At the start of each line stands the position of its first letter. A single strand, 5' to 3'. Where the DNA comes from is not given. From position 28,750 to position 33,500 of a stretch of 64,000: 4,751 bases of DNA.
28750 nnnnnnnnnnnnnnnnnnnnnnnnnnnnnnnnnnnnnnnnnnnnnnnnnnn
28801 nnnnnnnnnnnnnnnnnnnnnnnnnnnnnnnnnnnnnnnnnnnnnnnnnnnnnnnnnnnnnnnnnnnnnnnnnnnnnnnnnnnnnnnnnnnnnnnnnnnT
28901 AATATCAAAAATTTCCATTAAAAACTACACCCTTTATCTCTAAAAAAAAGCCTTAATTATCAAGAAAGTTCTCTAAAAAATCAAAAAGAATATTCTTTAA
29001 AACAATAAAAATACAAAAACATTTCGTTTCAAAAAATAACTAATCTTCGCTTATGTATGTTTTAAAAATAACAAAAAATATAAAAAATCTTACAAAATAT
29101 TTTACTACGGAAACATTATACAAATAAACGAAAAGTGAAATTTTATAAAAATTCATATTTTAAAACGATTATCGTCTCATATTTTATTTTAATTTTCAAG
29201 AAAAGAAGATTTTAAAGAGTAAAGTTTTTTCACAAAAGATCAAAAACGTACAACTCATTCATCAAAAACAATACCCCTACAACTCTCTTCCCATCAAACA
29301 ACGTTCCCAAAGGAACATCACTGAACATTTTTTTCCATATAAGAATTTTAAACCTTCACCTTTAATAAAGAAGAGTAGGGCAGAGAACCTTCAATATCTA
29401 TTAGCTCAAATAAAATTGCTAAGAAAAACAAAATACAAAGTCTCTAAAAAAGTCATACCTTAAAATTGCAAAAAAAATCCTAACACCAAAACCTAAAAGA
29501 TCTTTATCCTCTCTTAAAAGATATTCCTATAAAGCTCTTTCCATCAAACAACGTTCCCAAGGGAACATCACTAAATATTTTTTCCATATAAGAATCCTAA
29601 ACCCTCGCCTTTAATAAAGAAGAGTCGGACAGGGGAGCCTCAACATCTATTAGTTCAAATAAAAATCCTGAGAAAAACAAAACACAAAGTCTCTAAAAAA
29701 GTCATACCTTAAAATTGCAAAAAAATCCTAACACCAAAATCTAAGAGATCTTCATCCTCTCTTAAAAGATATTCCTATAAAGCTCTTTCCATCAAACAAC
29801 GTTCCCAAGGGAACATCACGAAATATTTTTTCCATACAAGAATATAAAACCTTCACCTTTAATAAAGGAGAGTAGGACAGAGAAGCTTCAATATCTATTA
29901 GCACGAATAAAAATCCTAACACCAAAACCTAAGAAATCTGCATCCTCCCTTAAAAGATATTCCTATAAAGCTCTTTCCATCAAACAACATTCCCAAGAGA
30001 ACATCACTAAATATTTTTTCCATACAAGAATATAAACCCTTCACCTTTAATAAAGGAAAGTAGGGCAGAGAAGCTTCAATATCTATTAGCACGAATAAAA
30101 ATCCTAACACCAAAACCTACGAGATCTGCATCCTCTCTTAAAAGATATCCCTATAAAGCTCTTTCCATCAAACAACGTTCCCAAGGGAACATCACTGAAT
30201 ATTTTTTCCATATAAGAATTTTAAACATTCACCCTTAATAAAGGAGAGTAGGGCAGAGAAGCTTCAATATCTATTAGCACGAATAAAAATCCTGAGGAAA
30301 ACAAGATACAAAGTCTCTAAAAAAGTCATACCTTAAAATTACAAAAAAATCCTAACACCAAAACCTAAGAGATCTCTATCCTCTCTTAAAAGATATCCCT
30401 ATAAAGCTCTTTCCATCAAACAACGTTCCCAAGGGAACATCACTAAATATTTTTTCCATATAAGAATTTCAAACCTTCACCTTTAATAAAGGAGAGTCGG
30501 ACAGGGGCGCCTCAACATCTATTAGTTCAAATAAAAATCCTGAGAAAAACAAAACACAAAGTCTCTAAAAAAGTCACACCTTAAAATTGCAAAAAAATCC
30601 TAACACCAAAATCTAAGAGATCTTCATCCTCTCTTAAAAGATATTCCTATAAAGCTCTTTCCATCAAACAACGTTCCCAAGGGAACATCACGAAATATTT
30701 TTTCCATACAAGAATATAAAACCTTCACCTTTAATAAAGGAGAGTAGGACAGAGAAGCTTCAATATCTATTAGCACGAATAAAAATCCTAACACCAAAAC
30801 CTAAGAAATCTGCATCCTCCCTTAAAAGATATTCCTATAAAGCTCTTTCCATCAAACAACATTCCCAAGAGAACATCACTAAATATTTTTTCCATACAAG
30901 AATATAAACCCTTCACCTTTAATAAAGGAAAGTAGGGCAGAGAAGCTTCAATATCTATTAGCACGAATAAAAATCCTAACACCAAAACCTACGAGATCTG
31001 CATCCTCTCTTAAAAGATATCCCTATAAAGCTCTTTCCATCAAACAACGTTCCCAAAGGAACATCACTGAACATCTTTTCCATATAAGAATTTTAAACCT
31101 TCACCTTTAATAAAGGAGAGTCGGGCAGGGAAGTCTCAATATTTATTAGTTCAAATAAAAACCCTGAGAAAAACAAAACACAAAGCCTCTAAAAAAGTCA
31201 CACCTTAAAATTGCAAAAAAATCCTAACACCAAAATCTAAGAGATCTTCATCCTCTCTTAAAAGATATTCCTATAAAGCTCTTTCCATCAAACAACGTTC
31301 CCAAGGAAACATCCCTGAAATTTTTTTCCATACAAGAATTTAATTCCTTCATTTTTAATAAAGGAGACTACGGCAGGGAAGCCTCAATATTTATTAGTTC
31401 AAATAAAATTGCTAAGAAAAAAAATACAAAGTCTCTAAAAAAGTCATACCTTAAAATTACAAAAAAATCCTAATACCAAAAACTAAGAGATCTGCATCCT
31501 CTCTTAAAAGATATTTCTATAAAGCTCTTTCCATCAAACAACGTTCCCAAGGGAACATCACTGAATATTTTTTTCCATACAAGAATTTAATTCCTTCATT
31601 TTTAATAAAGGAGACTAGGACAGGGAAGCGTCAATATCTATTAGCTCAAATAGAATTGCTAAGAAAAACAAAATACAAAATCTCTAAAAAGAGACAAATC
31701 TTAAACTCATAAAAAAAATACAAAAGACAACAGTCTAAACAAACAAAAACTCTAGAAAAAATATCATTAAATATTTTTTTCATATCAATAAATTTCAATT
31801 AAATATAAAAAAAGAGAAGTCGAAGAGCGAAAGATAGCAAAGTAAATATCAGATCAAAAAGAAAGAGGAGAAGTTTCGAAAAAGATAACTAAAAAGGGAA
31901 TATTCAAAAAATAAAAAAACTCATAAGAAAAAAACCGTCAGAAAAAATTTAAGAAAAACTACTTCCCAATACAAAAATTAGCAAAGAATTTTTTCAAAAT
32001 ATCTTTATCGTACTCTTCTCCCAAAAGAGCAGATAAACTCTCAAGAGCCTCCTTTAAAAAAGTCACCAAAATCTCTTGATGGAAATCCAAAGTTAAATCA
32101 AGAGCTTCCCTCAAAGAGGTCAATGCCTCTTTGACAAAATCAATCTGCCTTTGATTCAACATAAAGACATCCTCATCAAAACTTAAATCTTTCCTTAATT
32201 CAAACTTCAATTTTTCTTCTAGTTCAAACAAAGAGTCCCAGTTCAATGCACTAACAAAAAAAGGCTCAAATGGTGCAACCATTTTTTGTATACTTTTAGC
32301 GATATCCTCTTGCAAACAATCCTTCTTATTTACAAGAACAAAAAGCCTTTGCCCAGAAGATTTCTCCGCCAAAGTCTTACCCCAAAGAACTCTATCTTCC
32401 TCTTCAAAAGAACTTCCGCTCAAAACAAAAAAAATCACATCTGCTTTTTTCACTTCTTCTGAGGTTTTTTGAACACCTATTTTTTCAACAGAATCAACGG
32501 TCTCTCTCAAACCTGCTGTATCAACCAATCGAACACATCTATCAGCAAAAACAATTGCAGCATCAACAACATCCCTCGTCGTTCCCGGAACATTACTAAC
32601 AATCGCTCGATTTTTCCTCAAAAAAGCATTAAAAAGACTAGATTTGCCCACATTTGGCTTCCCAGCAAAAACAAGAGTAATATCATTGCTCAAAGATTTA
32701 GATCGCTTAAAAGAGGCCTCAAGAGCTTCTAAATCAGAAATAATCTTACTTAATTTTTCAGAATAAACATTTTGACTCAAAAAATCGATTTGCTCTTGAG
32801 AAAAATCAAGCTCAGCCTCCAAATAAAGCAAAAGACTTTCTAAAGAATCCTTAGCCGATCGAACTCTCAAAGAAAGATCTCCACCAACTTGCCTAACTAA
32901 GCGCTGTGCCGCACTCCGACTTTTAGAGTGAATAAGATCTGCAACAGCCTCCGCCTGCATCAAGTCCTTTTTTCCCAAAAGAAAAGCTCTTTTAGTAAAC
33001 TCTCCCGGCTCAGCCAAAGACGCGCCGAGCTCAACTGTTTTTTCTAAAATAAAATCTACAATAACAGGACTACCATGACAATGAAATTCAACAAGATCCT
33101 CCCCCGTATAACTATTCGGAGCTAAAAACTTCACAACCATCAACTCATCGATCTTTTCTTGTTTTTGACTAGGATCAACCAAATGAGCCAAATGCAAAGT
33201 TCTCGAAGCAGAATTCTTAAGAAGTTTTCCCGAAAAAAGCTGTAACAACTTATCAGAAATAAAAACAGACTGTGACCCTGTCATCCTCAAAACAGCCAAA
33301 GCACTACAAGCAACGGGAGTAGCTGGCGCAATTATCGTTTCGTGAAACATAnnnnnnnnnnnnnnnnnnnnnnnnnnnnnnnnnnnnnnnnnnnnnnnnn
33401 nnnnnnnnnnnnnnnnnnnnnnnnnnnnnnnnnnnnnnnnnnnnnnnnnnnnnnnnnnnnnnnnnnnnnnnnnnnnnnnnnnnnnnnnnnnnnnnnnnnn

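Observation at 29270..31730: Large satellite-like higher-order tandem repeat array between mnmG and mnmE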

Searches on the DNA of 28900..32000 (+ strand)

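Call 41: search_rna_families(source=window, start=28900, end=32000, threshold=evalue, max_evalue=10)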
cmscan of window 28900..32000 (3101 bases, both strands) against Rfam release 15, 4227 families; matches with E-value up to 10: 4.
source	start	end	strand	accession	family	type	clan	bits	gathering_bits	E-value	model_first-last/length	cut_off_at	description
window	29845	29918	-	RF02701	PsrR1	Gene; sRNA;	-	18.8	42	3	1-79/79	no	Photosynthesis regulatory RNA1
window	30717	30790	-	RF02701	PsrR1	Gene; sRNA;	-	18.8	42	3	1-79/79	no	Photosynthesis regulatory RNA1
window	30032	30106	-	RF02701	PsrR1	Gene; sRNA;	-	16.7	42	9.5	1-79/79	no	Photosynthesis regulatory RNA1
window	30904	30978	-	RF02701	PsrR1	Gene; sRNA;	-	16.7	42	9.5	1-79/79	no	Photosynthesis regulatory RNA1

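Call 63: search_dna_similar(query=window:30095-30590:+, collection=plasmids, mode=distant, max_evalue=0.01, max_rows=10)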
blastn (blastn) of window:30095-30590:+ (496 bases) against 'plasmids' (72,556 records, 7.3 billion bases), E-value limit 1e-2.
No match.

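Call 64: search_dna_similar(query=window:30095-30590:+, collection=phages, mode=distant, max_evalue=0.01, max_rows=10)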
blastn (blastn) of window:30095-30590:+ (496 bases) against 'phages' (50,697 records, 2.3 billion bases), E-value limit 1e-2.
No match.

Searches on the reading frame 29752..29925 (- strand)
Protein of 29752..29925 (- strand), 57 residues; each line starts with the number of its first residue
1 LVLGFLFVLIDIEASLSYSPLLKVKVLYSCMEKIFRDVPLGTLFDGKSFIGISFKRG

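Call 60: find_encoding_contigs(protein=window:29752-29925:-, flank=3000, max_places=10)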
Protein window:29752-29925:- (57 aa): no gene with exactly this product is on record in the collection.

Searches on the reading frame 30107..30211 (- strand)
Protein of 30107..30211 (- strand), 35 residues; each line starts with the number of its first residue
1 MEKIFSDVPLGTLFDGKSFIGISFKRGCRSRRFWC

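Call 30: find_encoding_contigs(protein=window:30107-30211:-, flank=5000, max_places=10)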
Protein seq(35 aa) (35 aa): no gene with exactly this product is on record in the collection.

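Call 42: search_protein_families(library=pfam, max_evalue=10, proteins=[window:30107-30211:-])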
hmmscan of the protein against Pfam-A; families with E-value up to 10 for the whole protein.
seq(35 aa): 0 families

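Call 43: search_protein_families(library=ncbifam, max_evalue=10, proteins=[window:30107-30211:-])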
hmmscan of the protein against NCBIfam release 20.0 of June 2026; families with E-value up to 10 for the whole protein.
seq(35 aa): 0 families
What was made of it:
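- No protein family matches (calls 42, 43).
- Tried and rejected: Peptide families: Pfam and NCBIfam gave nothing (calls 42, 43).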

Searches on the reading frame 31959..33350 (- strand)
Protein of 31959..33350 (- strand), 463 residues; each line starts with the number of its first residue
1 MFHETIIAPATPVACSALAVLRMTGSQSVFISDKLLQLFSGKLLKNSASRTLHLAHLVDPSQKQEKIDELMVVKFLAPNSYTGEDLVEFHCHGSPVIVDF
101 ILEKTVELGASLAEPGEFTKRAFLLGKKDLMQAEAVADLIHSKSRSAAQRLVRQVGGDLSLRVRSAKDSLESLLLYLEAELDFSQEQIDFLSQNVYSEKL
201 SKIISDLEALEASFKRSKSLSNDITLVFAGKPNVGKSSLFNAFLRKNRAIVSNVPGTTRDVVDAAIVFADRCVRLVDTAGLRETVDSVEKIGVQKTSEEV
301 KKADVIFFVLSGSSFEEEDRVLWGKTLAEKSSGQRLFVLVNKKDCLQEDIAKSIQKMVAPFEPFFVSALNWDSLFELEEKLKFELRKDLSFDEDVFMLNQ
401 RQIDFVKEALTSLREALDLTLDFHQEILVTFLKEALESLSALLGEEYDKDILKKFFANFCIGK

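Call 11: search_protein_families(library=pfam, proteins=[window:31959-33350:-])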
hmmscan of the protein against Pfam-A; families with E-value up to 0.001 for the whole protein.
window:31959-33350:- (463 aa): 6 families
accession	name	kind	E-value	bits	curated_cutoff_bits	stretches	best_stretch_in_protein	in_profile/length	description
PF12631.12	MnmE_helical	-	1.7e-36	126.8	40.1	1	130-460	1-211/211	MnmE helical domain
PF10396.14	TrmE_N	-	1.8e-34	118.9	29.8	1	5-127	1-117/117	GTP-binding protein TrmE N-terminus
PF01926.29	MMR_HSR1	-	1.2e-23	83.8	21.9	1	226-342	2-113/113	50S ribosome-binding GTPase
PF02421.24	FeoB_N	-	6.9e-09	35.8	27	1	225-316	2-92/156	Ferrous iron transport protein B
PF03193.22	RsgA_GTPase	-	3e-05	24.4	30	0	213-254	96-137/174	RsgA GTPase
PF04548.22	AIG1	-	0.00057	19.7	27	0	225-322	2-103/212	AIG1 family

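Call 12: find_encoding_contigs(protein=window:31959-33350:-, flank=10000, max_places=10)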
Protein window:31959-33350:- (463 aa): no gene with exactly this product is on record in the collection.

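Call 15: find_homologous_proteins(query=window:31959-33350:-)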
Query window:31959-33350:- (463 aa): 8000 proteins with E <= 0.001 among 8000 candidates; the best 120 are listed.
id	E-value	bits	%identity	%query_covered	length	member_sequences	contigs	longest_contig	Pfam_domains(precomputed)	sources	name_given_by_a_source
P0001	1.5e-291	985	100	100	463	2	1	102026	PF10396.15,PF01926.30,PF02421.25,PF12631.13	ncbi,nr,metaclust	ncbi:tRNA uridine-5-carboxymethylaminomethyl(34) synthesis GTPase MnmE [PVC group bacterium (ex Bugu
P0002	4.5e-152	525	54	100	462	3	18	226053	PF10396.15,PF01926.30,PF02421.25,PF12631.13,PF04548.23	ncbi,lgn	-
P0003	1.7e-117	411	46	100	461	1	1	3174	PF10396.15,PF01926.30,PF00350.30,PF02421.25,PF03193.23,PF12631.13,PF04548.23,PF00071.29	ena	-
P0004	3.0e-108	381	44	99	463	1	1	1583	PF10396.15,PF01926.30,PF02421.25,PF03193.23,PF12631.13,PF16897.11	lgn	-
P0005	3.5e-106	374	43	99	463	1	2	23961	PF10396.15,PF01926.30,PF02421.25,PF12631.13,PF04548.23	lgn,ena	-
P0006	3.3e-88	315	39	100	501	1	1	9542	PF10396.15,PF01926.30,PF00350.30,PF02421.25,PF03193.23,PF12631.13,PF04548.23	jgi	-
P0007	1.1e-85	307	38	99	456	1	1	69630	PF10396.15,PF01926.30,PF00350.30,PF02421.25,PF00009.34,PF03193.23,PF12631.13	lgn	-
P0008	3.5e-85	305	38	99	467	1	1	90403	PF10396.15,PF01926.30,PF00350.30,PF02421.25,PF00009.34,PF12631.13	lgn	-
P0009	1.1e-84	303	38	100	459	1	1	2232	PF10396.15,PF01926.30,PF00025.28,PF08477.20,PF02421.25,PF00009.34,PF03193.23,PF12631.13,PF00071.29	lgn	-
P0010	7.3e-84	301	35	99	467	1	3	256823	PF10396.15,PF01926.30,PF02421.25,PF00009.34,PF03193.23,PF12631.13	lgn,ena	-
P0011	9.3e-84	300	41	99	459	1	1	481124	PF10396.15,PF01926.30,PF02421.25,PF03193.23,PF12631.13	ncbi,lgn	-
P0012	1.3e-83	300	37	100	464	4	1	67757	PF10396.15,PF01926.30,PF00350.30,PF02421.25,PF03193.23,PF12631.13,PF04548.23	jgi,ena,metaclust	metaclust:\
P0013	1.5e-83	300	39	100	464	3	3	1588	PF10396.15,PF01926.30,PF02421.25,PF12631.13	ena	-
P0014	2.0e-83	299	37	100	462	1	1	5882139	PF10396.15,PF01926.30,PF00025.28,PF00350.30,PF02421.25,PF03193.23,PF12631.13,PF00071.29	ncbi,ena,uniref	ncbi:tRNA uridine-5-carboxymethylaminomethyl(34) synthesis GTPase MnmE [Ulvibacterium sp.]|uniref:tR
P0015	2.0e-83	299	39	100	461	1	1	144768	PF10396.15,PF01926.30,PF00350.30,PF02421.25,PF00009.34,PF03193.23,PF12631.13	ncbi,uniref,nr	ncbi:tRNA uridine-5-carboxymethylaminomethyl(34) synthesis GTPase MnmE [Carboxydothermus pertinax]|u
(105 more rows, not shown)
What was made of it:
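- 31959..33350 (-): mnmE (trmE), the flanking gene upstream of the array on the minus strand. calls 11, 15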

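Call 18: find_encoding_contigs(protein=P0002, flank=10000, max_places=6)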
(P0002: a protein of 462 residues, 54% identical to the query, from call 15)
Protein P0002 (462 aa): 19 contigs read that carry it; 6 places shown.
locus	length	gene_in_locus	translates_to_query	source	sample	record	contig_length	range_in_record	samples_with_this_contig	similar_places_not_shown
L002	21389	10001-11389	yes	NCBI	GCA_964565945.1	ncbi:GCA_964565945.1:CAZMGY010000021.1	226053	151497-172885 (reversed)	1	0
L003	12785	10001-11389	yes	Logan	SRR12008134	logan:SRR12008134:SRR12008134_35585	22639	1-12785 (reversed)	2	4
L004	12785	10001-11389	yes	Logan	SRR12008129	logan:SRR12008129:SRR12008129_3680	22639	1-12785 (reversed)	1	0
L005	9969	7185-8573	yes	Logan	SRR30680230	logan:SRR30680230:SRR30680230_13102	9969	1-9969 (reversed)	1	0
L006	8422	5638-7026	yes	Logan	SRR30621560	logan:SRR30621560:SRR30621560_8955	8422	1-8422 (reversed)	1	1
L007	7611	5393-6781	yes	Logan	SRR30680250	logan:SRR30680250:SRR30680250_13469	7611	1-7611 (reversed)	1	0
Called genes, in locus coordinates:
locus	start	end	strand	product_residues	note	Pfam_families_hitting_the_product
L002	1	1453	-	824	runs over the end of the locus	PF00521:DNA_topoisoIV, PF03989:DNA_gyraseA_C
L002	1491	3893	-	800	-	PF02518:HATPase_c, PF00204:DNA_gyraseB, PF01751:Toprim, PF21249:GyrB_hook, PF00986:DNA_gyraseB_C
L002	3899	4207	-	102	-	-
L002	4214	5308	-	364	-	PF00712:DNA_pol3_beta, PF02767:DNA_pol3_beta_2, PF02768:DNA_pol3_beta_3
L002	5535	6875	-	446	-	PF11638:DnaA_N (weak), PF00308:Bac_DnaA, PF00004:AAA (weak), PF01695:IstB_IS21, PF08299:Bac_DnaA_C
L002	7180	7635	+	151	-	PF01475:FUR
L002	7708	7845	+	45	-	PF00468:Ribosomal_L34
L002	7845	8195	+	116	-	PF00825:Ribonuclease_P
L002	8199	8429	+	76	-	PF01809:YidD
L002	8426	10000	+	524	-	PF14849:YidC_periplas, PF02096:60KD_IMP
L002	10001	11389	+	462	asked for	PF10396:TrmE_N, PF12631:MnmE_helical, PF01926:MMR_HSR1, PF02421:FeoB_N (weak), PF04548:AIG1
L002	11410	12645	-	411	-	PF00375:SDF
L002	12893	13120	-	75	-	-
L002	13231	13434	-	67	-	-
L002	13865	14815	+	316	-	PF00702:Hydrolase, PF13419:HAD_2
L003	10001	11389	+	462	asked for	PF10396:TrmE_N, PF12631:MnmE_helical, PF01926:MMR_HSR1, PF02421:FeoB_N (weak), PF04548:AIG1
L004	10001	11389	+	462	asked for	PF10396:TrmE_N, PF12631:MnmE_helical, PF01926:MMR_HSR1, PF02421:FeoB_N (weak), PF04548:AIG1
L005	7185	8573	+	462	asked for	PF10396:TrmE_N, PF12631:MnmE_helical, PF01926:MMR_HSR1, PF02421:FeoB_N (weak), PF04548:AIG1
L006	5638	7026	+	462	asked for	PF10396:TrmE_N, PF12631:MnmE_helical, PF01926:MMR_HSR1, PF02421:FeoB_N (weak), PF04548:AIG1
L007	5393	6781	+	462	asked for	PF10396:TrmE_N, PF12631:MnmE_helical, PF01926:MMR_HSR1, PF02421:FeoB_N (weak), PF04548:AIG1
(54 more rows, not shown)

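Call 19: find_encoding_contigs(protein=P0005, flank=10000, max_places=4)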
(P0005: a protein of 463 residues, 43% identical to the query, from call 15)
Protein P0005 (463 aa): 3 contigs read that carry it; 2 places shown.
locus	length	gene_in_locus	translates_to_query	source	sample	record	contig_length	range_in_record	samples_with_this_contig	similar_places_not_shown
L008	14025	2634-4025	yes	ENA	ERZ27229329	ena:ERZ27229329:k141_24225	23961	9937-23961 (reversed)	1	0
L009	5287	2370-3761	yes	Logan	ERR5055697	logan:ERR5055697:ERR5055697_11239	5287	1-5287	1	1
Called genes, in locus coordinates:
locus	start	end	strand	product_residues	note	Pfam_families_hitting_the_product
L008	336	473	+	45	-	PF00468:Ribosomal_L34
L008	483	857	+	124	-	PF00825:Ribonuclease_P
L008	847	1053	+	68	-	PF01809:YidD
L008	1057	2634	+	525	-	PF14849:YidC_periplas, PF02096:60KD_IMP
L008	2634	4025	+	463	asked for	PF10396:TrmE_N, PF12631:MnmE_helical, PF01926:MMR_HSR1, PF02421:FeoB_N, PF04548:AIG1 (weak)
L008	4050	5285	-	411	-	PF00375:SDF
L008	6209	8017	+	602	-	PF01134:GIDA, PF07992:Pyr_redox_2 (weak), PF12831:FAD_oxidored (weak), PF13932:SAM_GIDA_C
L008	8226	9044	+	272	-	PF00142:Fer4_NifH, PF01656:CbiA, PF02374:ArsA_ATPase (faint), PF06564:CBP_BcsQ, PF09140:MipZ, PF10609:ParA, PF13614:AAA_31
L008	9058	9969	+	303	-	PF02195:ParB_N, PF17762:HTH_ParB, PF23552:ParB_C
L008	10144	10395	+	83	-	PF09527:ATPase_gene1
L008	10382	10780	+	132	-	PF03899:ATP-synt_I (weak)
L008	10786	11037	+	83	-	PF00137:ATP-synt_C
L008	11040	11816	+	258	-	PF00119:ATP-synt_A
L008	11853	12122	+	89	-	PF00137:ATP-synt_C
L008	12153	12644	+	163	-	PF00430:ATP-synt_B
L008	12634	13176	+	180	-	PF00213:OSCP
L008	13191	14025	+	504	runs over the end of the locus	PF02874:ATP-synt_ab_N, PF00006:ATP-synt_ab, PF00306:ATP-synt_ab_C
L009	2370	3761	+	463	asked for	PF10396:TrmE_N, PF12631:MnmE_helical, PF01926:MMR_HSR1, PF02421:FeoB_N, PF04548:AIG1 (weak)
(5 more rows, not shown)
